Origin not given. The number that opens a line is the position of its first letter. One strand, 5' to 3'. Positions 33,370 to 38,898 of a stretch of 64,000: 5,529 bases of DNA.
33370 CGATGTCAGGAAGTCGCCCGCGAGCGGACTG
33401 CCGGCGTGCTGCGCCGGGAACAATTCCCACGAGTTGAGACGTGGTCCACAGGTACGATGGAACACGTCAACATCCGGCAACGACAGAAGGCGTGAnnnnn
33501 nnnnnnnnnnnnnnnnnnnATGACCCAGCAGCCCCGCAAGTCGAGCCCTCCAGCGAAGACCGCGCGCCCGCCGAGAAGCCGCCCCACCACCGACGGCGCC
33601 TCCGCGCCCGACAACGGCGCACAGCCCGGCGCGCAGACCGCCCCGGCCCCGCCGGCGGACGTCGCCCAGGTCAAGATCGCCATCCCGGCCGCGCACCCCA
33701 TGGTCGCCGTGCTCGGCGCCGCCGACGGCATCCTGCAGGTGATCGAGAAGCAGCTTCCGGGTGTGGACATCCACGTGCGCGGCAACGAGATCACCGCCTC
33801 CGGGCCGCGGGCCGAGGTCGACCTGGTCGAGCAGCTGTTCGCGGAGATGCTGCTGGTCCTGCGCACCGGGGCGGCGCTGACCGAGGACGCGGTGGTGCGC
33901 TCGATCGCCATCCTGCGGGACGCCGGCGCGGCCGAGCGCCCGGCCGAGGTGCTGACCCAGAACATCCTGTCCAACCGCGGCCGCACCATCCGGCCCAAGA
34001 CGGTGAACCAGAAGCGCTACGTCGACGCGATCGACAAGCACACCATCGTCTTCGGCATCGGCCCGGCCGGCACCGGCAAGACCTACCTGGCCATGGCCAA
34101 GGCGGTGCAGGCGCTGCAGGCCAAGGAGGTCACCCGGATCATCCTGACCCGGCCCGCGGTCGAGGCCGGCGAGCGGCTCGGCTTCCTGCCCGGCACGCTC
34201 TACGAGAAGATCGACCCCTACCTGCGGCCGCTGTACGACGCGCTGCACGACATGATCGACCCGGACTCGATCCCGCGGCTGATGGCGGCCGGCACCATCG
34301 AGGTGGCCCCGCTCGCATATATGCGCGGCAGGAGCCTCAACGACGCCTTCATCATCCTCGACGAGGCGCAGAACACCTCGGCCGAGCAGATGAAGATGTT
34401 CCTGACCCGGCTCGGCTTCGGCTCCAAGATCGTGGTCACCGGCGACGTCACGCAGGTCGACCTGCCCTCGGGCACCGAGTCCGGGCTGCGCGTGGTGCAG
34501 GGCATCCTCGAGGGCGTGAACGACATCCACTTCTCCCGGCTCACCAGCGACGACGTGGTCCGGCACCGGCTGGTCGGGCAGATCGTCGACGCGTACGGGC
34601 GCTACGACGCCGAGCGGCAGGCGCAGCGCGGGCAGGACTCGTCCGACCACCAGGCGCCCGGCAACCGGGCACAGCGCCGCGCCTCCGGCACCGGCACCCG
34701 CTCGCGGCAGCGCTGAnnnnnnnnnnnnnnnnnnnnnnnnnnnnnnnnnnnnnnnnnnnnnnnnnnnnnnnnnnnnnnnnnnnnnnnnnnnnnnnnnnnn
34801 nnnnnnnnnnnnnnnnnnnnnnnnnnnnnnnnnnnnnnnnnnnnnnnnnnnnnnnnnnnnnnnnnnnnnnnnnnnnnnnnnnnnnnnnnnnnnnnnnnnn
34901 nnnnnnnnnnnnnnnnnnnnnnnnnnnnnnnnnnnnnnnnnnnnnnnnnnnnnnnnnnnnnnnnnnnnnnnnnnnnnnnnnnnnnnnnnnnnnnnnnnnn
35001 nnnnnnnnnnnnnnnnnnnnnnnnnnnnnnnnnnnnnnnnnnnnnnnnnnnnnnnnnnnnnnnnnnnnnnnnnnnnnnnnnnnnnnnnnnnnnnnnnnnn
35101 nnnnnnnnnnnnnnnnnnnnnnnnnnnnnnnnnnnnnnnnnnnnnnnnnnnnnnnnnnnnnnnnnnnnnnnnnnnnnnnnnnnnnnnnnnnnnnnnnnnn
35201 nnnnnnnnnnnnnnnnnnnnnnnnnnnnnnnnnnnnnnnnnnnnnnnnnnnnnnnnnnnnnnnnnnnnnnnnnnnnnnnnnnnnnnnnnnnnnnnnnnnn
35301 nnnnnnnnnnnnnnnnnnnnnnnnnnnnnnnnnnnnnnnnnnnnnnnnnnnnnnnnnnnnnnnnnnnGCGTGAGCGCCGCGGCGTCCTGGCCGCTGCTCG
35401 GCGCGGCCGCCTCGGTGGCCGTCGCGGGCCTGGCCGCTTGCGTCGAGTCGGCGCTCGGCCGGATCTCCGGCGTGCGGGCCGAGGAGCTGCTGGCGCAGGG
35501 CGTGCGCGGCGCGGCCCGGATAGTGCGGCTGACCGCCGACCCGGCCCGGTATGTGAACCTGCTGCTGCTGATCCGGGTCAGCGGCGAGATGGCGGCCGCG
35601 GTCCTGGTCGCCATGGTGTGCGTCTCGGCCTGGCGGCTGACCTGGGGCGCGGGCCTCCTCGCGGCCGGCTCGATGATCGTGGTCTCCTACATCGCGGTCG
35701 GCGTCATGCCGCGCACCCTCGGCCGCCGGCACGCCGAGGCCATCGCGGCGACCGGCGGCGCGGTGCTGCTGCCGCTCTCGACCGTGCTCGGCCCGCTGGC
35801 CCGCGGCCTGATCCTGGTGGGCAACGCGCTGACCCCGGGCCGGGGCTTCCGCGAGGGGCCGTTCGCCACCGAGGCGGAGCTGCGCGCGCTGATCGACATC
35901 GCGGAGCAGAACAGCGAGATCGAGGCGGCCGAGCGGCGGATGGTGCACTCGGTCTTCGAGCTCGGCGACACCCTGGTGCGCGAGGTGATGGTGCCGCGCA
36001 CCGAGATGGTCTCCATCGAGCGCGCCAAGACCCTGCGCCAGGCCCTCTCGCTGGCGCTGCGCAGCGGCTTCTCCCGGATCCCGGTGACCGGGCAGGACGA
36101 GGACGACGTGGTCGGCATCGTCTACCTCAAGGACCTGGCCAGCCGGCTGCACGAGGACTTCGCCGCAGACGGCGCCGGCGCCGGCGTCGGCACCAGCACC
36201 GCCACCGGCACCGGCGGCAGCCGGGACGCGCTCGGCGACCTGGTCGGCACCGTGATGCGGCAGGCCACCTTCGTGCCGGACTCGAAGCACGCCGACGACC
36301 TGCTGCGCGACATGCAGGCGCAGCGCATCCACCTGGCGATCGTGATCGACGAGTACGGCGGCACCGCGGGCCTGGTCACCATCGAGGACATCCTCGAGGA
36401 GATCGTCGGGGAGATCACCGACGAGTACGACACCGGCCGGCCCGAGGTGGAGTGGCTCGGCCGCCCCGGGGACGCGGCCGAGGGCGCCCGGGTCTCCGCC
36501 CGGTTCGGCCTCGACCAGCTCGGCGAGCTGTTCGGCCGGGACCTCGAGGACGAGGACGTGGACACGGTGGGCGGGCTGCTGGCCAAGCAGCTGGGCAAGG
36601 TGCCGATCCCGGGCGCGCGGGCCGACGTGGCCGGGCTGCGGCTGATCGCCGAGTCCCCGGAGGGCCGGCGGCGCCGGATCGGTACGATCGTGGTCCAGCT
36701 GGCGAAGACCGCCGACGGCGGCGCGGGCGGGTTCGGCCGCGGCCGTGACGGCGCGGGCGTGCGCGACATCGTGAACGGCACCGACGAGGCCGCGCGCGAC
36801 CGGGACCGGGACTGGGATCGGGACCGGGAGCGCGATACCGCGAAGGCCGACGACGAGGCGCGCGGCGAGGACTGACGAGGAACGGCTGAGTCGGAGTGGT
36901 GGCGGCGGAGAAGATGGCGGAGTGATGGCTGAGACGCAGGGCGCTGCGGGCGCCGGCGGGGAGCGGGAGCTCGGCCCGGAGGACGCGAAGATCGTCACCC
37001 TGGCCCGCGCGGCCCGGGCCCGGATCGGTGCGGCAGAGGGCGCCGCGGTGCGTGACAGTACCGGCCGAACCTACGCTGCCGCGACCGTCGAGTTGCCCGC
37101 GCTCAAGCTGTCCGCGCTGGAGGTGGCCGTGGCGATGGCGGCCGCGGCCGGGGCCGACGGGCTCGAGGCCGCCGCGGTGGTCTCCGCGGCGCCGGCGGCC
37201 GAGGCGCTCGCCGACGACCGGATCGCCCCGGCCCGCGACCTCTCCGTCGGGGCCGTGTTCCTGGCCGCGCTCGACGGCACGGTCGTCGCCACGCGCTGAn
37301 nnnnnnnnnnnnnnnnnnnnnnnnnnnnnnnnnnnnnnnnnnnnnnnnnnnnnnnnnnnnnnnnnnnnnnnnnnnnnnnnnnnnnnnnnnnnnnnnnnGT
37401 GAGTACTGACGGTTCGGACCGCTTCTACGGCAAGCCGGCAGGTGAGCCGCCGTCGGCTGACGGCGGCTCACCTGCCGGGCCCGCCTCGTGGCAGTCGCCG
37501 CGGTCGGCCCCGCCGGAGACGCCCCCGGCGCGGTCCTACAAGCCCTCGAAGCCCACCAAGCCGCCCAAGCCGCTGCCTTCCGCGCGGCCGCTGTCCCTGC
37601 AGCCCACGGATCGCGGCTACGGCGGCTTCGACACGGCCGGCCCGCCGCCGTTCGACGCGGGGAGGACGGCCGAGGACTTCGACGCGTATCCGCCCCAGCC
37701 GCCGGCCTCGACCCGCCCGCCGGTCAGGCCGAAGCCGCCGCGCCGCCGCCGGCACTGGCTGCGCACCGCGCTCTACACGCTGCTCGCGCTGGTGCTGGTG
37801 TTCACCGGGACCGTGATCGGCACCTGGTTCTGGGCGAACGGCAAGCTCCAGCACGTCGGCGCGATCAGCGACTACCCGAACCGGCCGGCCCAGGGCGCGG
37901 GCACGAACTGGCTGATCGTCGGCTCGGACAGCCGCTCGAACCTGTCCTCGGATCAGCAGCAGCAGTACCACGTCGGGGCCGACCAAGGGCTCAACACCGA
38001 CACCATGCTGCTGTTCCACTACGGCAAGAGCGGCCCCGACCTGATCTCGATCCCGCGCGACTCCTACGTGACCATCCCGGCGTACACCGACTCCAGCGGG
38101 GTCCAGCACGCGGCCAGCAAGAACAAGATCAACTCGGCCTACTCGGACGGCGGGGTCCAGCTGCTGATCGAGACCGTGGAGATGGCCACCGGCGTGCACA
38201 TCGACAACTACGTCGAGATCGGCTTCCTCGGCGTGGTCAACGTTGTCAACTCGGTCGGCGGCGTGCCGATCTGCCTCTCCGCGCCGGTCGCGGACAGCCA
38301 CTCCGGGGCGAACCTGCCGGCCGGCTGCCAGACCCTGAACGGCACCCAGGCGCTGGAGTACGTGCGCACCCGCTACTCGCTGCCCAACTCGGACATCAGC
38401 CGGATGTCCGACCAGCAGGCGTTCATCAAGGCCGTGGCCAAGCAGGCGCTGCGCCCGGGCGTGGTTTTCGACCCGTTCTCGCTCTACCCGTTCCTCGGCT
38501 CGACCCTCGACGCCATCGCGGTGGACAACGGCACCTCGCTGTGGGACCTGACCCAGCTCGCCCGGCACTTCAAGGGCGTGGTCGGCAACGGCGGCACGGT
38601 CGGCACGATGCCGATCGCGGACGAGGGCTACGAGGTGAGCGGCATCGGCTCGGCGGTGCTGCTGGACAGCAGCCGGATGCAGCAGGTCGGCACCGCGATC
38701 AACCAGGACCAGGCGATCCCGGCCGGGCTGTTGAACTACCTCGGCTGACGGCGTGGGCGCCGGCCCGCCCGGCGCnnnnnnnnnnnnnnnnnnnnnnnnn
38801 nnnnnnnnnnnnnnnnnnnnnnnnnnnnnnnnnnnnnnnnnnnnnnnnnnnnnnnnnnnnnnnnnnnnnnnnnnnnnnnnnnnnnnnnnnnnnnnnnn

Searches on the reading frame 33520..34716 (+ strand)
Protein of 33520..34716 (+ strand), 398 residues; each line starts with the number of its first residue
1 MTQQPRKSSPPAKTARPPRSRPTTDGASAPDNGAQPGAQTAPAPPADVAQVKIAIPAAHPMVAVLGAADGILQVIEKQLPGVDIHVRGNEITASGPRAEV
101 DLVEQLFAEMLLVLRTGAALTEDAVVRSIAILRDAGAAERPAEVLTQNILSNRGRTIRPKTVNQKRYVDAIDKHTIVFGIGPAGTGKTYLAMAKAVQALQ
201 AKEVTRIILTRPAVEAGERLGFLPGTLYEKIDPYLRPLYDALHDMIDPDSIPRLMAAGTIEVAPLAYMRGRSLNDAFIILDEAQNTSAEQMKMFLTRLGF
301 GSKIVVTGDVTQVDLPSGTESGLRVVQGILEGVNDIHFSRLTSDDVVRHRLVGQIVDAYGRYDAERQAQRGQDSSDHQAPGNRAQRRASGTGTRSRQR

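Call 45: find_homologous_proteins(query=window:33520-34716:+, max_evalue=1e-50)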
Query window:33520-34716:+ (398 aa): 8000 proteins with E <= 1e-50 among 8000 candidates; the best 120 are listed.
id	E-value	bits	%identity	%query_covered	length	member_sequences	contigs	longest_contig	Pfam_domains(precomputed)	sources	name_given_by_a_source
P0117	5.1e-250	847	99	100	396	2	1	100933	PF13604.13,PF13245.13,PF02562.23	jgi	jgi:phosphate starvation-inducible PhoH-like protein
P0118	2.2e-219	746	90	96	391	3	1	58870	PF13604.13,PF13245.13,PF02562.23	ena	-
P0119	3.4e-197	673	-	-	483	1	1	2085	PF00270.36,PF01695.24,PF13604.13,PF13245.13,PF13401.13,PF25199.2,PF13481.13,PF20720.4,PF02562.23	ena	-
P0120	3.1e-186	637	87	85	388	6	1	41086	PF13604.13,PF13245.13,PF02562.23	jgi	jgi:phosphate starvation-inducible PhoH-like protein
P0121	2.1e-185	634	84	87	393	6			PF13604.13,PF13245.13,PF02562.23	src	-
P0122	3.0e-185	634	81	92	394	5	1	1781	PF13604.13,PF13245.13,PF02562.23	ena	-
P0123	5.3e-184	630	86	83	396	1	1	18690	PF13604.13,PF13245.13,PF02562.23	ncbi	-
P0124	5.9e-184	630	78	99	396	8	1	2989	PF13604.13,PF13245.13,PF02562.23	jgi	jgi:phosphate starvation-inducible protein PhoH and related proteins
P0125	5.3e-182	623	77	99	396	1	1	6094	PF13604.13,PF13245.13,PF02562.23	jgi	jgi:phosphate starvation-inducible PhoH-like protein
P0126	4.9e-179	613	-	-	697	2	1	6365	PF13604.13,PF13245.13,PF02562.23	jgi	jgi:phosphate starvation-inducible protein PhoH and related proteins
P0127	1.8e-177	608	79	92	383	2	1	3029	PF13604.13,PF13245.13,PF02562.23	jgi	jgi:phosphate starvation-inducible protein PhoH and related proteins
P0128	2.0e-177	608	-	-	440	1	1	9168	PF00270.36,PF13604.13,PF13245.13,PF13401.13,PF02562.23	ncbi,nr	ncbi:MAG: PhoH family protein [Marmoricola sp.]|nr:PhoH family protein [Marmoricola sp.]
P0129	6.5e-177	606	-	-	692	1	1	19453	PF13604.13,PF13245.13,PF02562.23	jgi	jgi:phosphate starvation-inducible PhoH-like protein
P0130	1.5e-176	605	77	93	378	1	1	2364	PF13604.13,PF13245.13,PF02562.23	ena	-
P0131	7.2e-176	603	80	90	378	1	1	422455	PF13604.13,PF13245.13,PF02562.23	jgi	jgi:phosphate starvation-inducible protein PhoH and related proteins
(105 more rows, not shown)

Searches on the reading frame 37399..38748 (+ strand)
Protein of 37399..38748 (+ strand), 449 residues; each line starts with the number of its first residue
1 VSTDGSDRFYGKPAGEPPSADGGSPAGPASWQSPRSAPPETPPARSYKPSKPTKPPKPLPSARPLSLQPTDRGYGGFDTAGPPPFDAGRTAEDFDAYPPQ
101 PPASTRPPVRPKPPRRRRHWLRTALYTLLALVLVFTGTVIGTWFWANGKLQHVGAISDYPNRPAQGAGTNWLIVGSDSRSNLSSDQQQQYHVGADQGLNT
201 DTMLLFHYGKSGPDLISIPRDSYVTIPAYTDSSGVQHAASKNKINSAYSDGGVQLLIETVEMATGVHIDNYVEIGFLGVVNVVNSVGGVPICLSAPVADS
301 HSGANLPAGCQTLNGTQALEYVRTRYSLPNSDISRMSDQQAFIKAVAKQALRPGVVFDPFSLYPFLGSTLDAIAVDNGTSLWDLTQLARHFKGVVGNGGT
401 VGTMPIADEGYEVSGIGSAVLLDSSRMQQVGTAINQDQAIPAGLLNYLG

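Call 3: search_protein_families(library=pfam, proteins=[window:37399-38748:+], max_evalue=0.01)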
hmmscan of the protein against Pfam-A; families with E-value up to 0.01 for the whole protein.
window:37399-38748:+ (449 aa): 1 family
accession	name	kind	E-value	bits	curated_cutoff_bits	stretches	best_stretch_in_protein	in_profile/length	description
PF03816.19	LytR_cpsA_psr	-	2.5e-42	145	24.6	1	199-350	1-148/150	LytR_cpsA_psr family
